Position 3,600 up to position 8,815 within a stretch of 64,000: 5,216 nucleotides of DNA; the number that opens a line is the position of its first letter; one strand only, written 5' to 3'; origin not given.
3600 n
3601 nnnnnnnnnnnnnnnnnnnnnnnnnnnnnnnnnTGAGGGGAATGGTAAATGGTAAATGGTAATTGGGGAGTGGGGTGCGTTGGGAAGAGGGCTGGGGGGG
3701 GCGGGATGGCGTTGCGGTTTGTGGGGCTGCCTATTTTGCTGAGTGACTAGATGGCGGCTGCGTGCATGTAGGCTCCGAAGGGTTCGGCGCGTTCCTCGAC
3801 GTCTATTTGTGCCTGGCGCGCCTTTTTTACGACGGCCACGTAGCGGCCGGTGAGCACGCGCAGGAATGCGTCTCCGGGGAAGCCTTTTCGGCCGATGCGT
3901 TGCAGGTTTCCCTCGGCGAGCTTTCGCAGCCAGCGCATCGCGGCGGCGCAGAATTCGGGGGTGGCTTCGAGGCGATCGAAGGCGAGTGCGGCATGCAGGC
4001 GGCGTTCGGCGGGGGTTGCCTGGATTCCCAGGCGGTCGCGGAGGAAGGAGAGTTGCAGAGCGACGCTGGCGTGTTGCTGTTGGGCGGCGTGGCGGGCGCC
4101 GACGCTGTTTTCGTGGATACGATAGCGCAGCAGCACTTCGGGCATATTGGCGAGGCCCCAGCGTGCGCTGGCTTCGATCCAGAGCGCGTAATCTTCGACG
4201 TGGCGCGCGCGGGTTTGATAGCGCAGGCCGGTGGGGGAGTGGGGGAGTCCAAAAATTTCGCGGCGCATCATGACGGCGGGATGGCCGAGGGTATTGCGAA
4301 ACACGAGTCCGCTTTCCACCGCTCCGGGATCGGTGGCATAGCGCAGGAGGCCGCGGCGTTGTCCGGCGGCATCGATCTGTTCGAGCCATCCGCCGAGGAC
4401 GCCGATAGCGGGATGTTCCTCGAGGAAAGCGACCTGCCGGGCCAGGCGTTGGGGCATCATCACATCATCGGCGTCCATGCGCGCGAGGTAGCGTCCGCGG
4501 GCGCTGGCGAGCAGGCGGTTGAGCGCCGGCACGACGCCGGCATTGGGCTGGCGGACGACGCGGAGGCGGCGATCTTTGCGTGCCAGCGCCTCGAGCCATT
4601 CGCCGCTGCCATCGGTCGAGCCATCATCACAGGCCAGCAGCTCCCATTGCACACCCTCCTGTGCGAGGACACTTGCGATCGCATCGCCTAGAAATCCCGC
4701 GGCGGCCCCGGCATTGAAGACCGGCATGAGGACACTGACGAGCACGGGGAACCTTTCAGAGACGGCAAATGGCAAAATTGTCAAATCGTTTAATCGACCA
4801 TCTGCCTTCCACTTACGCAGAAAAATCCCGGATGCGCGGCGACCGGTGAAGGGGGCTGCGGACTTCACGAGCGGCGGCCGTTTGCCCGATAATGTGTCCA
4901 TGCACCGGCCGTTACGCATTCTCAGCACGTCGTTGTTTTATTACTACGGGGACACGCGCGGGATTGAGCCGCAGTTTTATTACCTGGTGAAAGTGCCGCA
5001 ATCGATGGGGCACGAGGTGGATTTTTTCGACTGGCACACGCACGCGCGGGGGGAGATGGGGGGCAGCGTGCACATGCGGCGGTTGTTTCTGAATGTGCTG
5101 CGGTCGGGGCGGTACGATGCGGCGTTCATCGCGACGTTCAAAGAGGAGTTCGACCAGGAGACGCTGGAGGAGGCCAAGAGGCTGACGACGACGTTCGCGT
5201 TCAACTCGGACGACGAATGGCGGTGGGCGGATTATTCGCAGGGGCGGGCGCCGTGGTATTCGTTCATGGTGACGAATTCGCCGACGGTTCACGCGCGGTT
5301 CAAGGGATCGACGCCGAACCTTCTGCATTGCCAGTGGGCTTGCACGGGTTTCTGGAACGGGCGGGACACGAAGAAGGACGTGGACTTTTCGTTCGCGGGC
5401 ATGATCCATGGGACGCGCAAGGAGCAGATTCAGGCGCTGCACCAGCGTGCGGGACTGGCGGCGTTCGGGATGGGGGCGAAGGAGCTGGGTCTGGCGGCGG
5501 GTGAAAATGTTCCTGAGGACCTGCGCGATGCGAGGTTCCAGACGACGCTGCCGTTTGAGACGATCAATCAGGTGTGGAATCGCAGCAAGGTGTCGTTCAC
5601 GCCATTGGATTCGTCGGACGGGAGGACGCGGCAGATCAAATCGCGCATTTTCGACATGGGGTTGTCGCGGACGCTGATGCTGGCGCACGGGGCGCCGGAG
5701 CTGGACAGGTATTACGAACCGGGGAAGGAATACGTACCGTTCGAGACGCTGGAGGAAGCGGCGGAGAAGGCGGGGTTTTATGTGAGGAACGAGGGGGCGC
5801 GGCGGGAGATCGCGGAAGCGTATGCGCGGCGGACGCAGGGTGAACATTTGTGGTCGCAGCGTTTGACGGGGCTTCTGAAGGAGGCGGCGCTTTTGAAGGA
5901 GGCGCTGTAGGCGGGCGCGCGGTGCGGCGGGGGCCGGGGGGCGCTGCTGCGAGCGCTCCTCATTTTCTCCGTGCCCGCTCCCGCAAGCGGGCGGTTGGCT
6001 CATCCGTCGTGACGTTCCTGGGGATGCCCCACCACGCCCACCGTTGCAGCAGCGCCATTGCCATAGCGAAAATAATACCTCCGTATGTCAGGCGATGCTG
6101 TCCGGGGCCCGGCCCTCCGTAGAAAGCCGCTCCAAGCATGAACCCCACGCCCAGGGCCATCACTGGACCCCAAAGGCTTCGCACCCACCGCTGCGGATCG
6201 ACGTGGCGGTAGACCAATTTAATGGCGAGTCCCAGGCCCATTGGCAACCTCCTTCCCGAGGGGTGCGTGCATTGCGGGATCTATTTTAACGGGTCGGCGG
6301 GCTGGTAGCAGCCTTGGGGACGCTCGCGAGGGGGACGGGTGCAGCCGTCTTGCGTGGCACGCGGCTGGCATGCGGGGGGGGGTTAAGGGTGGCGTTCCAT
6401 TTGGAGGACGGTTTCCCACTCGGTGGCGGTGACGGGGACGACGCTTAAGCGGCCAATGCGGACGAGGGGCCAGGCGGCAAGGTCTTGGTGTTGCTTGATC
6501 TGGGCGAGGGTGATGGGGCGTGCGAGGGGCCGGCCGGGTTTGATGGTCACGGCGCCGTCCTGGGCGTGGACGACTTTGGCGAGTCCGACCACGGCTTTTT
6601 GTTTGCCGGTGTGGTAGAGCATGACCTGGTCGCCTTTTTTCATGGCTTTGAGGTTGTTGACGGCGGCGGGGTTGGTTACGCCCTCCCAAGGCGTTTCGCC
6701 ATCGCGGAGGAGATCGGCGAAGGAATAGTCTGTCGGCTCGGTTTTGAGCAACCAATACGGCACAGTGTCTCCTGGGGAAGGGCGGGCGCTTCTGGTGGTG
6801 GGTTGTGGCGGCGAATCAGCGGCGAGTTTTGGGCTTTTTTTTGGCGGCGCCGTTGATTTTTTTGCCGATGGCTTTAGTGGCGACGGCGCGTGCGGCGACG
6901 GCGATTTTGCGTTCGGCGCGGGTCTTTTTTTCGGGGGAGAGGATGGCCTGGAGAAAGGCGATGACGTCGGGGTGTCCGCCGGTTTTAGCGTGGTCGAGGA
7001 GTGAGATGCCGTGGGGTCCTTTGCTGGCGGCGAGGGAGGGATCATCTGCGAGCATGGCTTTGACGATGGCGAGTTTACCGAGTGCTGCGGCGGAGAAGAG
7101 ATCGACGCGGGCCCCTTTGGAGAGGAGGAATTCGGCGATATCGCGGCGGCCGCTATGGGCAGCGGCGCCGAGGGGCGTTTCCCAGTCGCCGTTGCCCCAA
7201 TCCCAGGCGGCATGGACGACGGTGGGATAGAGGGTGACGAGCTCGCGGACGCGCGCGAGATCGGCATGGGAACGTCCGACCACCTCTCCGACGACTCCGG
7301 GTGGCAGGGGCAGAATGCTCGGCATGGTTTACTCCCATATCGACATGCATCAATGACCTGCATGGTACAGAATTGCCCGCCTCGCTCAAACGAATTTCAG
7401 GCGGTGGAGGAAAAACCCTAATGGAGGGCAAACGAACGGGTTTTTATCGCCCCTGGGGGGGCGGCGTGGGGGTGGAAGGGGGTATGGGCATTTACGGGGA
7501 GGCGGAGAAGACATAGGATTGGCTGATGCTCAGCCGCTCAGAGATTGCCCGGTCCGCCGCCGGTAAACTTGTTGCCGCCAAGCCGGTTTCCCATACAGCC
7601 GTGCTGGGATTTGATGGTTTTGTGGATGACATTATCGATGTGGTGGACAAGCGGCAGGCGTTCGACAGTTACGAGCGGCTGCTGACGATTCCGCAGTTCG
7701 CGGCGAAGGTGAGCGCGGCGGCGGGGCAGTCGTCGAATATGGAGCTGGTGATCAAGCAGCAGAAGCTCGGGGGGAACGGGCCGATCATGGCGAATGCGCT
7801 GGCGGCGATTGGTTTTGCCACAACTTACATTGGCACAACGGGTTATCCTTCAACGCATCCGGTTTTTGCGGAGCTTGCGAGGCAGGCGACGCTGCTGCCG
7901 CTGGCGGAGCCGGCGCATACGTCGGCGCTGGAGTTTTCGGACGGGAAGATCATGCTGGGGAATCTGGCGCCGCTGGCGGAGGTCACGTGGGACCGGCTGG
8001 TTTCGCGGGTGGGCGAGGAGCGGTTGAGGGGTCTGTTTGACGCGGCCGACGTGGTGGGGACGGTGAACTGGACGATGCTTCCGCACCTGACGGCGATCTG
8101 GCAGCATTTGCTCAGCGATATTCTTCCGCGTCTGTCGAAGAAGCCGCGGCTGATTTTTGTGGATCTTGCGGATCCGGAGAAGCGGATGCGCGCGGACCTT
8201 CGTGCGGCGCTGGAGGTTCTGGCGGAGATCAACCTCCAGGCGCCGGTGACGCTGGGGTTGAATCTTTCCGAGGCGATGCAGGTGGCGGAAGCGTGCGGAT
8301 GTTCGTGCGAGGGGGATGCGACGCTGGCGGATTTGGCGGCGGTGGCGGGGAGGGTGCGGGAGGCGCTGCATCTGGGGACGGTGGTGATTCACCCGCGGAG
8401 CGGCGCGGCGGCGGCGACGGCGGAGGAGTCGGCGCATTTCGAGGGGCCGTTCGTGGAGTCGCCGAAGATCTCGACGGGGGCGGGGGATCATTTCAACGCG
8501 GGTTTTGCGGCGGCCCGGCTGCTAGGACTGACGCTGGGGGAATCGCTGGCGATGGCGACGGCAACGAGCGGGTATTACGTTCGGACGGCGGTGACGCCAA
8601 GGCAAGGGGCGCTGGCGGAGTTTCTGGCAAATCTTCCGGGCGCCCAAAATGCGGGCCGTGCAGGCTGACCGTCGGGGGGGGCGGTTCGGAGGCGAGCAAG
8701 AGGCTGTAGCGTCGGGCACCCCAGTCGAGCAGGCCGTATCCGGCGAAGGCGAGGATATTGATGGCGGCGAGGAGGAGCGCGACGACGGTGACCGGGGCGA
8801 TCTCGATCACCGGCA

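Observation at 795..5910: Glycan-modification island with a bacterial GT6 (ABO/alpha-1,3-GalT-like) enzyme retaining the DxD motif, two methyltransferases, a GT2 and a CgeB-like glycosyltransferase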

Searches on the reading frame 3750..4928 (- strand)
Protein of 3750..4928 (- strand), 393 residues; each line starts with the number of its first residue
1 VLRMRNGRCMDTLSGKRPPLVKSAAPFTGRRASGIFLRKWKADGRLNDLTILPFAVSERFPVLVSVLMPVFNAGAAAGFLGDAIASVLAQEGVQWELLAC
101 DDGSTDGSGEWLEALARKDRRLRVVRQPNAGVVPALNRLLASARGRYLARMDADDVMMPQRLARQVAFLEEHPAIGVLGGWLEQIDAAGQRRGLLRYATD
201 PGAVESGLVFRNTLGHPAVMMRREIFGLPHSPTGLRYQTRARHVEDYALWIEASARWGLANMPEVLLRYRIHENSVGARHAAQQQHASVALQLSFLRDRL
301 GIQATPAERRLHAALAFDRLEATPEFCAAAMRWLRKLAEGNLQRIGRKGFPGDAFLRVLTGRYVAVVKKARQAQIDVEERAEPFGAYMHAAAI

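Call 3: search_protein_families(library=pfam, proteins=[window:3750-4928:-], max_evalue=0.01)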
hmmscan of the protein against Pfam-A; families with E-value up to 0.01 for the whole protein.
seq(393 aa): 2 families
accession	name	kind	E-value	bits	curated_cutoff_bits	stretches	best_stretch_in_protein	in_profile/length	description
PF00535.33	Glycos_transf_2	-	3.1e-29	102.5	23.3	1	65-196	1-130/168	Glycosyl transferase family 2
PF13641.12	Glyco_tranf_2_3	-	5.5e-07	30.3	27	1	64-180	3-121/230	Glycosyltransferase like family 2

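Call 47: search_solved_structures(query=window:3750-4745:-, max_evalue=0.001)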
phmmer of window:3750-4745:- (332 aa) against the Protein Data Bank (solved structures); distinct sequences matched with E-value up to 0.001: 16.
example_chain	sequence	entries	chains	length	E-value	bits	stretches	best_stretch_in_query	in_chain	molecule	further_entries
2z87_A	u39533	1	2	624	1.6e-10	43.8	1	2-100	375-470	Chondroitin synthase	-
2z86_A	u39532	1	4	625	1.6e-10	43.8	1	2-100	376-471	Chondroitin synthase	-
5hea_A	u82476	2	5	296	1.2e-09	40.9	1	2-96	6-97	Putative glycosyltransferase (GalT1)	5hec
9omj_A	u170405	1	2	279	3.4e-09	39.5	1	3-155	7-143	Glycosyltransferase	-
9omm_A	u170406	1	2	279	3.4e-09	39.5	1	3-155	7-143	Glycosyltransferase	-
9omh_A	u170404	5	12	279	3.4e-09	39.5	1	3-155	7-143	Glycosyltransferase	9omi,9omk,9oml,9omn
6p61_A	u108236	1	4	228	5.1e-06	29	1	3-112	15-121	Glycosyltransferase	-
3bcv_A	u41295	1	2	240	5.9e-06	28.8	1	3-128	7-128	Putative glycosyltransferase protein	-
9jma_A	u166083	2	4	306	1.5e-05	27.5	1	1-108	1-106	GalNAc(5)-diNAcBac-PP-undecaprenol beta-1,3-glucosyltransferase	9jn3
1h7l_A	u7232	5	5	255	0.00012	24.6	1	3-119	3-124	SPORE COAT POLYSACCHARIDE BIOSYNTHESIS PROTEIN SPSA | PROTEIN (SPORE COAT POLYSACCHARIDE BIOSYNTHESIS PROTEIN SPSA)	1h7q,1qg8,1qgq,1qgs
9bhc_C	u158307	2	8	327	0.00017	24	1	3-110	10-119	Undecaprenyl-phosphate 4-deoxy-4-formamido-L-arabinose transferase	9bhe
8vxh_A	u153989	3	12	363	0.00021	23.7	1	3-110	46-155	Undecaprenyl-phosphate 4-deoxy-4-formamido-L-arabinose transferase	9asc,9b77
8bz8_A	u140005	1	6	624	0.0004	22.8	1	3-119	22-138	Glycosyltransferase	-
8bz4_A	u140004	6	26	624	0.00041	22.8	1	3-119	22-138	Glycosyltransferase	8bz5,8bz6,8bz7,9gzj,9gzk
8vh7_A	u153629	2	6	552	0.00087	21.7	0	2-108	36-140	Heparosan synthase B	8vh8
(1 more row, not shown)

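Call 49: search_protein_families(library=ncbifam, proteins=[window:3750-4745:-], max_evalue=0.01)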
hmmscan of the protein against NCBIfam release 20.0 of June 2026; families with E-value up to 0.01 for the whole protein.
window:3750-4745:- (332 aa): 19 families
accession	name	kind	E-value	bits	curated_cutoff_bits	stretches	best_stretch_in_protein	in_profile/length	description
NF053739.1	GlytfEpsEBac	equivalog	1.5e-30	106.1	450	1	3-214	3-208/265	glycosyltransferase EpsE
NF047683.1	TeichurnBiosyTuaG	equivalog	1.2e-24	87.4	400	1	2-218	7-213/252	teichuronic acid biosynthesis protein TuaG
NF007482.0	PRK10073.1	equivalog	1.2e-19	70.5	423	1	2-101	7-103/334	glycosyltransferase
TIGR03937.1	PgaC_IcaA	equivalog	6.4e-15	55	422.3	1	2-119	46-161/407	poly-beta-1,6-N-acetyl-D-glucosamine synthase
NF041875.1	EPS_EpsD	equivalog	1.6e-11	44.2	370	1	3-120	1-116/325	exopolysaccharide biosynthesis glycosyltransferase EpsD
NF038302.1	EPS_HpsE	equivalog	6.1e-09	35.3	300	1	3-121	3-124/307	hormogonium polysaccharide biosynthesis glycosyltransferase HpsE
NF007453.0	PRK10018.1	equivalog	9.4e-09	35.3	382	1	2-107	7-110/280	colanic acid biosynthesis glycosyltransferase WcaA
TIGR04017.1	WcaA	equivalog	1.2e-08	34.9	495.75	1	2-106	6-108/279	colanic acid biosynthesis glycosyltransferase WcaA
NF050050.1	ProtGlycPglI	equivalog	2.3e-08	33.8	500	1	3-103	4-103/306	GalNAc(5)-diNAcBac-PP-undecaprenol beta-1,3-glucosyltransferase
TIGR04009.1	wcaE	equivalog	9.3e-07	28.4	369.2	1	22-105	22-106/248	colanic acid biosynthesis glycosyltransferase WcaE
NF007986.1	PRK10714.1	equivalog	9.5e-05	21.5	529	1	3-110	8-117/316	undecaprenyl-phosphate 4-deoxy-4-formamido-L-arabinose transferase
NF041394.1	GtaseAglG_Halo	equivalog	0.00018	20.9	440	1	1-119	1-118/304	glucosyl-dolichyl phosphate glucuronosyltransferase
NF047588.1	GlcsyltransPgfSStrep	equivalog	0.00029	20.2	500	1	1-101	1-103/308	glycosyltransferase PgfS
NF038299.1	EPS_HpsN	equivalog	0.00046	19.3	425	1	2-127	2-126/317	hormogonium polysaccharide biosynthesis glycosyltransferase HpsN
TIGR04440.1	glyco_TIGR04440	domain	0.001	18.9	70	1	74-128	72-126/215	TIGR00180 family glycosyltransferase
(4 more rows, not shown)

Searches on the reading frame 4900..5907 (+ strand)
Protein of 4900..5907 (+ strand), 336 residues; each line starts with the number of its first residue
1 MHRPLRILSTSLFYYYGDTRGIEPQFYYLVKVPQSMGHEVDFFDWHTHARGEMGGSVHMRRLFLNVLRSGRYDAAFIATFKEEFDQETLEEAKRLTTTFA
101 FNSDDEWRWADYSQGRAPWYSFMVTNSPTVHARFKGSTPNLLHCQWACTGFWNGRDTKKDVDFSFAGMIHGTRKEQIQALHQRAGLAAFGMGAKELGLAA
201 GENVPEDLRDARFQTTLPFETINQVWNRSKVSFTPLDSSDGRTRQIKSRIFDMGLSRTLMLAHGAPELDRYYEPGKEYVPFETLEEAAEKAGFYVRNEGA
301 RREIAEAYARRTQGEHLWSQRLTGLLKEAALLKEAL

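Call 3: search_protein_families(library=pfam, proteins=[window:4900-5907:+], max_evalue=0.01)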
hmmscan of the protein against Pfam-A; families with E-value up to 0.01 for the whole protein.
seq(336 aa): 1 family
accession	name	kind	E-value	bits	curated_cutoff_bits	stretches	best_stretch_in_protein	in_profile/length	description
PF13524.12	Glyco_trans_1_2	-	5e-17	62.6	25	1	207-326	27-143/144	Glycosyl transferase-like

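Call 45: search_solved_structures(query=window:4900-5907:+, max_evalue=1)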
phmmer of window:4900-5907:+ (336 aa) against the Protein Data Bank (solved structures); distinct sequences matched with E-value up to 1: 1.
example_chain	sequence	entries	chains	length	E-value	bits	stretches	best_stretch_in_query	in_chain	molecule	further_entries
7mwy_A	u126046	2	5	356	0.24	13.7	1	64-120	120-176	STING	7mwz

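Call 49: search_protein_families(library=ncbifam, proteins=[window:4900-5907:+], max_evalue=0.01)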
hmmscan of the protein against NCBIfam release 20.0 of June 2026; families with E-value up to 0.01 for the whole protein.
window:4900-5907:+ (336 aa): 0 families

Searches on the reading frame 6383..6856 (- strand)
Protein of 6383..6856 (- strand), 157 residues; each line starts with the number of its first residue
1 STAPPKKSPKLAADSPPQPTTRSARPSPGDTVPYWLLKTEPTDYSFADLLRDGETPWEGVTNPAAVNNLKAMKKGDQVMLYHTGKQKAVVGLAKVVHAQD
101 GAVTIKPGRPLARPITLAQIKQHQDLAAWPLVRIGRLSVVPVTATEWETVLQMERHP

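Call 38: search_protein_families(library=pfam, proteins=[window:6383-6856:-], max_evalue=0.001)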
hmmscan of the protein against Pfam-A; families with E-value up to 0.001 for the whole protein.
window:6383-6856:- (157 aa): 1 family
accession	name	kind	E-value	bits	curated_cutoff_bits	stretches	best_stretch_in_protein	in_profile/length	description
PF01878.24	EVE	-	2.1e-34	119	23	1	34-153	2-145/145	EVE domain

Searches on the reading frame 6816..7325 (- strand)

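Call 38: search_protein_families(library=pfam, proteins=[window:6816-7325:-], max_evalue=0.001)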
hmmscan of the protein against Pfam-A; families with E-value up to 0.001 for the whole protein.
window:6816-7325:- (169 aa): 4 families
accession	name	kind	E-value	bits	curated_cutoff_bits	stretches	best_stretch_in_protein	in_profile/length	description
PF13637.12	Ank_4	-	9.4e-07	29.4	22.7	0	40-68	23-50/50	Ankyrin repeats (many copies)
PF00023.36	Ank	-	4.9e-06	27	21.1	0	49-75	3-29/33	Ankyrin repeat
PF13606.12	Ank_3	-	6.2e-06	26.5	22.3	0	49-75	3-29/30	Ankyrin repeat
PF12796.13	Ank_2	-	1.2e-05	26.3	27.3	0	46-75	58-87/90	Ankyrin repeats (3 copies)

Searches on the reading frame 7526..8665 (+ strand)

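Call 38: search_protein_families(library=pfam, proteins=[window:7526-8665:+], max_evalue=0.001)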
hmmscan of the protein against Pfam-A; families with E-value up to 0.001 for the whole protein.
window:7526-8665:+ (380 aa): 2 families
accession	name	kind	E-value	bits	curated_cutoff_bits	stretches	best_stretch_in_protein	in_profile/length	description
PF25270.1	Khk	-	1.7e-62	212.2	35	1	24-368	24-363/365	Prokaryotic ketohexokinase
PF00294.29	PfkB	-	1.5e-09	38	25.8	1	236-352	181-290/302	pfkB family carbohydrate kinase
